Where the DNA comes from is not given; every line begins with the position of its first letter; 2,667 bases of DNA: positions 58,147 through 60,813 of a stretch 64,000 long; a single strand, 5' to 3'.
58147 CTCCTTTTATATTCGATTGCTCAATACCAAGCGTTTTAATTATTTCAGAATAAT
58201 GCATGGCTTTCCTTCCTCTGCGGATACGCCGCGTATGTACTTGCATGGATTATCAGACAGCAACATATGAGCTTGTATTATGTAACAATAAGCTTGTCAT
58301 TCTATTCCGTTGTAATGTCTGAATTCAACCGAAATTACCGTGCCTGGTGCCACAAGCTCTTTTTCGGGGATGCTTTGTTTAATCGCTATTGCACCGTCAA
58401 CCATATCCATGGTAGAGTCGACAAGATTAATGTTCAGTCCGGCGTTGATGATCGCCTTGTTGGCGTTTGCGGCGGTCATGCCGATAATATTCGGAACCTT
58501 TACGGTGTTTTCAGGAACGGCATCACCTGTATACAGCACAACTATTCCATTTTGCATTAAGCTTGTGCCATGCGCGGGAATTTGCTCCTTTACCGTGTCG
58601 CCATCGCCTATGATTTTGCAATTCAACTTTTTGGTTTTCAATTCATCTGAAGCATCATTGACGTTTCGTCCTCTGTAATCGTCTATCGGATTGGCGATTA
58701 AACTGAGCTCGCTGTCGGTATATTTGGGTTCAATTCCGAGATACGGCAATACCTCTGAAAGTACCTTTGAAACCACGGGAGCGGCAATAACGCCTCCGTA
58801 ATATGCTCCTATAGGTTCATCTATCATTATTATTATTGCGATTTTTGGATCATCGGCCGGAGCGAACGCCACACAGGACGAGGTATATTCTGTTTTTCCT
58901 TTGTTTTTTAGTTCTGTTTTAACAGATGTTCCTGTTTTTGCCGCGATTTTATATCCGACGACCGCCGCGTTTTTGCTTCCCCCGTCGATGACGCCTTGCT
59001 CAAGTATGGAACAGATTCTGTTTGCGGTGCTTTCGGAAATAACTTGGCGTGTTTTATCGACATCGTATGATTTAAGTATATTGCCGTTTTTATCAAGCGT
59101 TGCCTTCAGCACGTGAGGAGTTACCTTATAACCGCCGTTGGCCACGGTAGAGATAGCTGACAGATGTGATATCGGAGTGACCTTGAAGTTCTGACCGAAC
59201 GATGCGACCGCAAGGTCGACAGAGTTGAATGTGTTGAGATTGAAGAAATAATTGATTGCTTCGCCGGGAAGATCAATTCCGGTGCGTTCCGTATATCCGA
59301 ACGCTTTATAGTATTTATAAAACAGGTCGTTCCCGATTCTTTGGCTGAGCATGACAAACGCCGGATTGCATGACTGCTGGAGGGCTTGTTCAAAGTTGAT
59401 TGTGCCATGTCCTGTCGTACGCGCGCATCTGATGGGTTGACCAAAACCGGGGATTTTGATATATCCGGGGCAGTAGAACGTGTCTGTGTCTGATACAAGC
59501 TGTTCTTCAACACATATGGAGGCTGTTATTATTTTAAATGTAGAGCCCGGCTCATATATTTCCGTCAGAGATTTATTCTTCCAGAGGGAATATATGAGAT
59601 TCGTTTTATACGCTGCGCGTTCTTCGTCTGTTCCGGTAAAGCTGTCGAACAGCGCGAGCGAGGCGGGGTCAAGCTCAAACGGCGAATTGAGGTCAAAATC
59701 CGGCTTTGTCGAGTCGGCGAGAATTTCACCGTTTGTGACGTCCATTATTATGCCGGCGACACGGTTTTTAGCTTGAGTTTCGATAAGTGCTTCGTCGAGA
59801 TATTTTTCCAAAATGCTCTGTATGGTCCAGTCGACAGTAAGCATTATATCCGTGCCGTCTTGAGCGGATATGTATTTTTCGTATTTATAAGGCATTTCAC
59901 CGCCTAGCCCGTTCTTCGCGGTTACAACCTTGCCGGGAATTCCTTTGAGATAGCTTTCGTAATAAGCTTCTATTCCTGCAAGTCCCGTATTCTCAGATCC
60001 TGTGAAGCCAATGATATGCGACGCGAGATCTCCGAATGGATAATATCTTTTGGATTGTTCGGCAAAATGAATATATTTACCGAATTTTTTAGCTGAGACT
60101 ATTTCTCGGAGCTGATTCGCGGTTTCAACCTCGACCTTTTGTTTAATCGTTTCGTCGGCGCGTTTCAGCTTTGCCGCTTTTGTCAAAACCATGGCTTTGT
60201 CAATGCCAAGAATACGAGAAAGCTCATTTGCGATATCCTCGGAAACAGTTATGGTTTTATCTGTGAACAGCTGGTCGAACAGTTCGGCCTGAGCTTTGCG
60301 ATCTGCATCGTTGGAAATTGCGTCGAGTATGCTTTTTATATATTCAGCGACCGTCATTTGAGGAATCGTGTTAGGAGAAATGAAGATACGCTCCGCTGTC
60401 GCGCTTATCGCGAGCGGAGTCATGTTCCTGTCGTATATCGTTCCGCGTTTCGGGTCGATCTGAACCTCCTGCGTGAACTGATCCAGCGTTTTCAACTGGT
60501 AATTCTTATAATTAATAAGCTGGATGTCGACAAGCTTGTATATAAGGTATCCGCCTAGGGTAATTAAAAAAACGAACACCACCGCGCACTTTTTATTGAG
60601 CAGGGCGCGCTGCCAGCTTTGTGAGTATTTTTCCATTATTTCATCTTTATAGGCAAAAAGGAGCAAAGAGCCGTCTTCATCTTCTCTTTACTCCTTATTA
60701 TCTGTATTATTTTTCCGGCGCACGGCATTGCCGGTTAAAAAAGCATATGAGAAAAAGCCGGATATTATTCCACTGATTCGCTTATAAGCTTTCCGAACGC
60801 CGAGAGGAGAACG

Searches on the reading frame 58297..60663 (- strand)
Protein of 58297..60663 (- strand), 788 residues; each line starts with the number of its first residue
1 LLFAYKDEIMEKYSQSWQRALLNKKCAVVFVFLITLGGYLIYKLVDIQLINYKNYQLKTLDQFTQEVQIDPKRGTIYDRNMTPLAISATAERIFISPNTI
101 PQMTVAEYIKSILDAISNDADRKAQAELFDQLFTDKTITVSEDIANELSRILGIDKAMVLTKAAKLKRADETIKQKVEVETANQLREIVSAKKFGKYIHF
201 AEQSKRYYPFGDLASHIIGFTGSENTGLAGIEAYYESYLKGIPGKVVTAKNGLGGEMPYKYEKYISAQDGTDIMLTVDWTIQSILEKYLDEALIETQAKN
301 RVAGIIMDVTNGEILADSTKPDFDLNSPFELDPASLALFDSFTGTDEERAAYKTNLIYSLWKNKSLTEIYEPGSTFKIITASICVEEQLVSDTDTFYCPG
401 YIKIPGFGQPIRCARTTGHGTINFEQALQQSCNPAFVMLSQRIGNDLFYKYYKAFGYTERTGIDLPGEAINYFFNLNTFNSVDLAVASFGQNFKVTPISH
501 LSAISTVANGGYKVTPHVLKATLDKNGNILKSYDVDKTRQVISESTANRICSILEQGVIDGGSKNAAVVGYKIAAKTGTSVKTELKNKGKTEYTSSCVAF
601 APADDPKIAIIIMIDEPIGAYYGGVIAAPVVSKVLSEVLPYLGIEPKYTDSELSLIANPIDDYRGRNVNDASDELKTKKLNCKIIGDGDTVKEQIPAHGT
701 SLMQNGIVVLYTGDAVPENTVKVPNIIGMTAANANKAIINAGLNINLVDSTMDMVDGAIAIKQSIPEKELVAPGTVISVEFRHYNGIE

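Call 76: search_protein_families(library=pfam, proteins=[window:58297-60663:-], max_evalue=0.00001)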
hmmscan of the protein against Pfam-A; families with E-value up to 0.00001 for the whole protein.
window:58297-60663:- (788 aa): 3 families
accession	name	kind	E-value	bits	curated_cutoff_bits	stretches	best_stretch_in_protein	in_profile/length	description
PF00905.27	Transpeptidase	-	1.3e-64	218.7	22.1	1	305-635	4-298/299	Penicillin binding protein transpeptidase domain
PF03717.20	PBP_dimer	-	9.7e-20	72.2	24.4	1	69-254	2-173/180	Penicillin-binding Protein dimerisation domain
PF03793.24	PASTA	-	6.2e-16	58.6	23.2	2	721-780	1-61/64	PASTA domain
